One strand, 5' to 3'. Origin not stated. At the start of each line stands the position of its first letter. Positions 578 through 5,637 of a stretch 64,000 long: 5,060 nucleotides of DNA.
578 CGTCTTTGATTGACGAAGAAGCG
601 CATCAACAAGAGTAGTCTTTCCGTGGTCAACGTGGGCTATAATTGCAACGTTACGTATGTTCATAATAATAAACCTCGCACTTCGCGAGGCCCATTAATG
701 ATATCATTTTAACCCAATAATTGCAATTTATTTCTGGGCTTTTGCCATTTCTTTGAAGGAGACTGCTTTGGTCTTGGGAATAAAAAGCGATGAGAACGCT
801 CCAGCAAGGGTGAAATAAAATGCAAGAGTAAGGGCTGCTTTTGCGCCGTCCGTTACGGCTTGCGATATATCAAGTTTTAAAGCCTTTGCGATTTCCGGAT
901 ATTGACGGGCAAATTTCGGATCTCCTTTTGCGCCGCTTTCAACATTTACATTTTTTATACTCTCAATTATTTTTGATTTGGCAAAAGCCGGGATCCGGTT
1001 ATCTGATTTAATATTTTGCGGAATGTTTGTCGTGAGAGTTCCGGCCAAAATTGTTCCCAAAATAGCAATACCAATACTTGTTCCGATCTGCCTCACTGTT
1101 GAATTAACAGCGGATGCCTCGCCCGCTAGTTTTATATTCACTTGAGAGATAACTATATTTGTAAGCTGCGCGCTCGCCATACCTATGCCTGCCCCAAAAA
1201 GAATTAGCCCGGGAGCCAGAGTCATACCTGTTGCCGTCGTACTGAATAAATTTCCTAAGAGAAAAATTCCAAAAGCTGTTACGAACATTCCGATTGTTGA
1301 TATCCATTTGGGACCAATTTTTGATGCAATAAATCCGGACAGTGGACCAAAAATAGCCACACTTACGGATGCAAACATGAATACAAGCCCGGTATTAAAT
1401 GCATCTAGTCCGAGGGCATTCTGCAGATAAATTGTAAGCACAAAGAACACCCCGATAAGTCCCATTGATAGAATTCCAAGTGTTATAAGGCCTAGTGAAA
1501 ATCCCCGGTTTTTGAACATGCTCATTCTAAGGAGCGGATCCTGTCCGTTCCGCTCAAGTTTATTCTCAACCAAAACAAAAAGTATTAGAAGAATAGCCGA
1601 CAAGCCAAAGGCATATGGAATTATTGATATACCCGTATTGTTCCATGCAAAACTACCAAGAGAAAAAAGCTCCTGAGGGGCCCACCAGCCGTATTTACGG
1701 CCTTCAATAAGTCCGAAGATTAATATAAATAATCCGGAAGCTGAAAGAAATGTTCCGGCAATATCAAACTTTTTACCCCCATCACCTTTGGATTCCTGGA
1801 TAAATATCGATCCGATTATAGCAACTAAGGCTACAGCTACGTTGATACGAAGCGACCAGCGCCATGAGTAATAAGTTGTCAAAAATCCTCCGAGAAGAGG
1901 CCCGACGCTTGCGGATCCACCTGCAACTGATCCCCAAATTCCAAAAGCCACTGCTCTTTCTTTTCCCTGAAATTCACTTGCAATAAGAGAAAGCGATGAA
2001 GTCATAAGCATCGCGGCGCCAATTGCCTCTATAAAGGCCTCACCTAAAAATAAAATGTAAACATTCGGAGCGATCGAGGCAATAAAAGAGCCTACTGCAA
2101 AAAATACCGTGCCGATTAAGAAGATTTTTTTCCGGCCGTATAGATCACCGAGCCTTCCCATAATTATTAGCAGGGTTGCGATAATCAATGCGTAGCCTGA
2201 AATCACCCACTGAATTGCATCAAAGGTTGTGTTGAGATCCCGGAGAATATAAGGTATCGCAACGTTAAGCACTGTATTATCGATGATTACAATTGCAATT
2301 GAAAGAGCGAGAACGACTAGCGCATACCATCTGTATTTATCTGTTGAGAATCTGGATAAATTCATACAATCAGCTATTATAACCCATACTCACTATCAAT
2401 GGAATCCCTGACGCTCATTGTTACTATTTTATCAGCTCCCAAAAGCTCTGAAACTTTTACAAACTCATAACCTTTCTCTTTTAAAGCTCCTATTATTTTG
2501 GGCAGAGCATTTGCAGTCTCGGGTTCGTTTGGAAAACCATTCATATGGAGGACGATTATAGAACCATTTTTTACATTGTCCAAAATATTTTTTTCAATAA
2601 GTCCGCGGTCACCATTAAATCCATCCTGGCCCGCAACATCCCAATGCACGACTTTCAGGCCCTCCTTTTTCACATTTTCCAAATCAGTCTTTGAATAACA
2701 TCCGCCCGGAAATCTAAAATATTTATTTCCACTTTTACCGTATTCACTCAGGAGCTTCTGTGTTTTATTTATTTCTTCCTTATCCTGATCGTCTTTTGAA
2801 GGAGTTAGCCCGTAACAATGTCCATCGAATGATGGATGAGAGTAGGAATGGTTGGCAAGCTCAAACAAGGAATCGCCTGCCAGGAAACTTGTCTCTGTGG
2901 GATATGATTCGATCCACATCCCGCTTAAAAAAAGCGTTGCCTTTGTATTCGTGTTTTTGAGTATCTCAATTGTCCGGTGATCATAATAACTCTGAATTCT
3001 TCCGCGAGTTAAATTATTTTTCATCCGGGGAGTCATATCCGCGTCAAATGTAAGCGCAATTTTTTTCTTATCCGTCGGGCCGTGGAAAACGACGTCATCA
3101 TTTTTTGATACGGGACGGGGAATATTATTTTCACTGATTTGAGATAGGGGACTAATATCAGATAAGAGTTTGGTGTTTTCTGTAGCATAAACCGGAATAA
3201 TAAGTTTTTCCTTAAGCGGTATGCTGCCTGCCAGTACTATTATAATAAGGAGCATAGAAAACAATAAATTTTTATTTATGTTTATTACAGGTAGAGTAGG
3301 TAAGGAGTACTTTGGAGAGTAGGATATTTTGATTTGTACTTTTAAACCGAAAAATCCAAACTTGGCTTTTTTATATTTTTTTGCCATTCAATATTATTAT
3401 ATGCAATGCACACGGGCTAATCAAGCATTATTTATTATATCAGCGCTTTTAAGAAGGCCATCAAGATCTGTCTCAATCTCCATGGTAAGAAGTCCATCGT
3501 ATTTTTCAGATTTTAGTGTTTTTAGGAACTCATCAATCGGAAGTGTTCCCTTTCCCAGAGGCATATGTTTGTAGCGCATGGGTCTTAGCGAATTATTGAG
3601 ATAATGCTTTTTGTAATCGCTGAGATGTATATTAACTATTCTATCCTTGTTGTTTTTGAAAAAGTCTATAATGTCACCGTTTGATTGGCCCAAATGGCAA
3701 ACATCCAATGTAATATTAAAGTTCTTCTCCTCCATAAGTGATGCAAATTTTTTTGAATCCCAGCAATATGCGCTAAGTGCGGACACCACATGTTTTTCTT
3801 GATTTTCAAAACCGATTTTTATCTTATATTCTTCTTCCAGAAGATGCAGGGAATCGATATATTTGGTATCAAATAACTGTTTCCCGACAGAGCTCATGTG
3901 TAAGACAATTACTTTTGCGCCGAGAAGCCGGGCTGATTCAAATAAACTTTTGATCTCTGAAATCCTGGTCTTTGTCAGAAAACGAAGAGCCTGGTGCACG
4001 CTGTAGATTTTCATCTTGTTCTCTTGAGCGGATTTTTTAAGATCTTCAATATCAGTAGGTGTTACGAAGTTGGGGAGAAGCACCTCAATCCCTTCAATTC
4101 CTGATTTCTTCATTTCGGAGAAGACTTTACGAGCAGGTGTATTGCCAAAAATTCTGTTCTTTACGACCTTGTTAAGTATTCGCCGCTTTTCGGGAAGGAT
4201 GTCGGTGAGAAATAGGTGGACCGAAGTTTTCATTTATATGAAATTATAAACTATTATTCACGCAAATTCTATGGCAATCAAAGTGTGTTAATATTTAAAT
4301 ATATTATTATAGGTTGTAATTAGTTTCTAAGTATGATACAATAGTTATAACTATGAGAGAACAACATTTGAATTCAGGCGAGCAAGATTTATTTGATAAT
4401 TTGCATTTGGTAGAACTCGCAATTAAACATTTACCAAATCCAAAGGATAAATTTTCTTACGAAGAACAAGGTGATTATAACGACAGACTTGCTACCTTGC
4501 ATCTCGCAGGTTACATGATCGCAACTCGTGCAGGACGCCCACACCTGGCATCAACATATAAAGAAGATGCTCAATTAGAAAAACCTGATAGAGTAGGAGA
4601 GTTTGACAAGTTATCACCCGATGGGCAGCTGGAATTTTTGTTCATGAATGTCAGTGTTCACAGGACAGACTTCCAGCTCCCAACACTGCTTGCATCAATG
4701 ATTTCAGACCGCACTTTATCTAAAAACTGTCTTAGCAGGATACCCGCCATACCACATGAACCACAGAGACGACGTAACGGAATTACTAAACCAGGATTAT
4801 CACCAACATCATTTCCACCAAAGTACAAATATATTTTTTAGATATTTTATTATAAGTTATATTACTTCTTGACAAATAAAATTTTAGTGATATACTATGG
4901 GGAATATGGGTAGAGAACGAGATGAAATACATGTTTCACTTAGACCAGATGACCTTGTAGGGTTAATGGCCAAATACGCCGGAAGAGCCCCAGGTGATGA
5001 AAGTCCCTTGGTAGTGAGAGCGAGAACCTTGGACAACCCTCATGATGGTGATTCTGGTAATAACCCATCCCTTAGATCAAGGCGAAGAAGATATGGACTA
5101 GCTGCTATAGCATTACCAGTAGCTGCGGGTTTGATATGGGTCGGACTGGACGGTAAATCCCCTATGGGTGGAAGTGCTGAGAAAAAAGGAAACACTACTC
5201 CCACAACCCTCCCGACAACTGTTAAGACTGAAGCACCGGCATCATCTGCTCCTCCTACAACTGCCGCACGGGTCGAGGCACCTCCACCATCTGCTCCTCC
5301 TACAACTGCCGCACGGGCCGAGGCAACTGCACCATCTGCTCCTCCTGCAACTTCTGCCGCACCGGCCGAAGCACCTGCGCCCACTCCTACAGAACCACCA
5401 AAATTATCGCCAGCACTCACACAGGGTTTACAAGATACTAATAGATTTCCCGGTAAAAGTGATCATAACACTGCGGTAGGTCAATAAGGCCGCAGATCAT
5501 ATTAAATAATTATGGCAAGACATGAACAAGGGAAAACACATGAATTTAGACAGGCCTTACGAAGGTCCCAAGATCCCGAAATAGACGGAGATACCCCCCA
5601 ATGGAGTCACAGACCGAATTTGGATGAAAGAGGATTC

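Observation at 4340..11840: Higher-GC six-gene island of unknown membrane/secreted proteins ending in an amidase+lytic-transglycosylase giant protein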

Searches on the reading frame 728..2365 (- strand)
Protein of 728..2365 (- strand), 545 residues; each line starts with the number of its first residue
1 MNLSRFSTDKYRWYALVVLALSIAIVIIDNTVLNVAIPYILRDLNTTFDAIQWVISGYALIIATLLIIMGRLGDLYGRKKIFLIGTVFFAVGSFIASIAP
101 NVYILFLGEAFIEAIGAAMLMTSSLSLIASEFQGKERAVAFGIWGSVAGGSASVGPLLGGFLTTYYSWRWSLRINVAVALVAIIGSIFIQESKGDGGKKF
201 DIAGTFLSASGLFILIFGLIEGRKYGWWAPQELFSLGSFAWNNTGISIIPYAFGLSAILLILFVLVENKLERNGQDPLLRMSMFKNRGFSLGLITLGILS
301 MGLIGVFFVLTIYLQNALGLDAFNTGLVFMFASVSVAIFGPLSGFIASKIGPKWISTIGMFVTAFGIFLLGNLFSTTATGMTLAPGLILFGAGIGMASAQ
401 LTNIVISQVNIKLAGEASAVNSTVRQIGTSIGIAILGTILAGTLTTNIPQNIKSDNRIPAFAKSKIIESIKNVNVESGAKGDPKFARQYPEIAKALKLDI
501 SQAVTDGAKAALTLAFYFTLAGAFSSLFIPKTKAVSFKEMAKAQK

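Call 6: search_protein_families(library=pfam, proteins=[window:728-2365:-], max_evalue=0.001)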
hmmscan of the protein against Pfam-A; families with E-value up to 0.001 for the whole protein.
window:728-2365:- (545 aa): 3 families
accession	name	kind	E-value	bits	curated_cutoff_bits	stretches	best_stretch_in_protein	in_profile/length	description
PF07690.21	MFS_1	-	2.9e-49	168.3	33.4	1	19-432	1-346/347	Major Facilitator Superfamily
PF00083.30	Sugar_tr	-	5.5e-06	26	22.3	1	51-193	48-195/452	Sugar (and other) transporter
PF13347.12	MFS_2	-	0.00011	21.4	27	1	15-131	225-342/427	MFS/sugar transport protein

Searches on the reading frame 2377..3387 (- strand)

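Call 6: search_protein_families(library=pfam, proteins=[window:2377-3387:-], max_evalue=0.001)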
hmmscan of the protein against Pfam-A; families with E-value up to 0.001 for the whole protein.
window:2377-3387:- (336 aa): 1 family
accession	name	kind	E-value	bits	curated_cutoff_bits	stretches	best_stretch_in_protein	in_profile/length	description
PF01522.26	Polysacc_deac_1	-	8.8e-21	74.6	23.1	1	103-247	2-124/124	Polysaccharide deacetylase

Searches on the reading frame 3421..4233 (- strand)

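Call 6: search_protein_families(library=pfam, proteins=[window:3421-4233:-], max_evalue=0.001)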
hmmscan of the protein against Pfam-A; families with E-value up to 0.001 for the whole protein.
window:3421-4233:- (270 aa): 1 family
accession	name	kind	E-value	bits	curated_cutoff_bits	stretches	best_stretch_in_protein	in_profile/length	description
PF01261.30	AP_endonuc_2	-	7.2e-25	88.5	31.1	1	39-264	2-243/249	Xylose isomerase-like TIM barrel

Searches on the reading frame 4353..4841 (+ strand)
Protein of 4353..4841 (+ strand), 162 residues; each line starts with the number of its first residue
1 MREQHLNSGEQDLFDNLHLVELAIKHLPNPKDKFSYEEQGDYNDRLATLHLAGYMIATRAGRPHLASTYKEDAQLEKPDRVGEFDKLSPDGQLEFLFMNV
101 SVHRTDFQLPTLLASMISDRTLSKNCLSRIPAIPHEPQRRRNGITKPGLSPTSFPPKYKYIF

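Call 5: search_protein_families(library=pfam, proteins=[window:4353-4841:+], max_evalue=0.1)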
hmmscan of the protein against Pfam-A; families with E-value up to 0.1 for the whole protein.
window:4353-4841:+ (162 aa): 0 families

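Call 9: list_cluster_members(proteins=[window:4353-4838:+, window:4897-5484:+, window:5512-6534:+, window:6554-7201:+, window:7323-8978:+, window:9060-11834:+, window:18250-19206:-, window:14518-15732:-])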
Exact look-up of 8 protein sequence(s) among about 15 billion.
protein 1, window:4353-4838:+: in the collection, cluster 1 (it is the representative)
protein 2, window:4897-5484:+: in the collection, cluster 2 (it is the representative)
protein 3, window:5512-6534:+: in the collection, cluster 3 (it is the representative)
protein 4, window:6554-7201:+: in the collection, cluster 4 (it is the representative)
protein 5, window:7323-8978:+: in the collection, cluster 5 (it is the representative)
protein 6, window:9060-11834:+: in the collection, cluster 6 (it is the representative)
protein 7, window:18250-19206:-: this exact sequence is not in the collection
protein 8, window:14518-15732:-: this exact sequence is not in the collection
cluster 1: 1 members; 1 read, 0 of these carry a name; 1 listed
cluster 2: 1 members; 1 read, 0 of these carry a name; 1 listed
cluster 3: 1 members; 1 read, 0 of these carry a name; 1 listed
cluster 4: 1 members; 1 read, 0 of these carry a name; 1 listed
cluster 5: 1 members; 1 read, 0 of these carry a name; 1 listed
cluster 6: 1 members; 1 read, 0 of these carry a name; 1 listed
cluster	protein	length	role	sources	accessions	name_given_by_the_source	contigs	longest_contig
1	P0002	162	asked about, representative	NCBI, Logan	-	-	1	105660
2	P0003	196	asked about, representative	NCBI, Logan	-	-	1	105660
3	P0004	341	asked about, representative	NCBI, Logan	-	-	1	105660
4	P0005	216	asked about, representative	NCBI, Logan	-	-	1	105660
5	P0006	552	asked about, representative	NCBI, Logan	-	-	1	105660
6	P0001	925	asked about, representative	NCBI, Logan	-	-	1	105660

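Call 16: search_protein_families(library=phrogs, proteins=[window:4353-4838:+], max_evalue=0.1)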
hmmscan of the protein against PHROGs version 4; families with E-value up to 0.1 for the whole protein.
window:4353-4838:+ (162 aa): 0 families

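Call 17: search_protein_families(library=ncbifam, proteins=[window:4353-4838:+], max_evalue=0.1)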
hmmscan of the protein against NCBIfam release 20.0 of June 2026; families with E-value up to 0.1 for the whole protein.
window:4353-4838:+ (162 aa): 0 families

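Call 86: search_protein_families(library=padloc, proteins=[window:4353-4838:+], max_evalue=0.01)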
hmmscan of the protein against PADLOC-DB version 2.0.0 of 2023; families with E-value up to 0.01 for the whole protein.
window:4353-4838:+ (162 aa): 0 families

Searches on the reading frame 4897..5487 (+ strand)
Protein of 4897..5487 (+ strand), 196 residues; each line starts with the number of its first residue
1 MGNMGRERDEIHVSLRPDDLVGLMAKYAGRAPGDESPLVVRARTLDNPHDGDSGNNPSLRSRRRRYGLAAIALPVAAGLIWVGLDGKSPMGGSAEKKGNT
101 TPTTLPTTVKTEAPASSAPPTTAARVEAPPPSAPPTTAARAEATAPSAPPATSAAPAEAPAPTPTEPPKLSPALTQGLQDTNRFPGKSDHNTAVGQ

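Call 5: search_protein_families(library=pfam, proteins=[window:4897-5487:+], max_evalue=0.1)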
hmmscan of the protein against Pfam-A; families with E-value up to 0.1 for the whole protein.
window:4897-5487:+ (196 aa): 0 families

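Call 16: search_protein_families(library=phrogs, proteins=[window:4897-5484:+], max_evalue=0.1)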
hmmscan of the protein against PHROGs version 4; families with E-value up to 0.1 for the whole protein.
window:4897-5484:+ (196 aa): 1 family
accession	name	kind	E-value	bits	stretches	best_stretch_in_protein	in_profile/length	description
phrog_197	-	moron, auxiliary metabolic gene and host takeover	0.0021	18.5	1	68-176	232-325/486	Zot-like toxin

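Call 17: search_protein_families(library=ncbifam, proteins=[window:4897-5484:+], max_evalue=0.1)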
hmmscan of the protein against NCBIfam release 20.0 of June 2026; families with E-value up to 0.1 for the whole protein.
window:4897-5484:+ (196 aa): 3 families
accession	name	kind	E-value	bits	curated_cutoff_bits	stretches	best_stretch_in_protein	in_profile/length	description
NF033761.1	gliding_GltJ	equivalog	0.00017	20.8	450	1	68-171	378-488/671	adventurous gliding motility protein GltJ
NF041620.1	MXAN_5187_fam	hypoth_equivalog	0.0073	16.1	200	1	64-169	301-416/601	MXAN_5187 family protein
NF040486.1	SrfA_fam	subfamily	0.039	13.4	150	1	65-163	224-310/438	SrfA family protein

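Call 86: search_protein_families(library=padloc, proteins=[window:4897-5484:+], max_evalue=0.01)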
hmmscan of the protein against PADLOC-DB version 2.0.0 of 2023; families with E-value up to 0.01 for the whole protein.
window:4897-5484:+ (196 aa): 1 family
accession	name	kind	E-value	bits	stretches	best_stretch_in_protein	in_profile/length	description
PDLC04061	PD-T4-6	-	0.0013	16.4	1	48-170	339-458/510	-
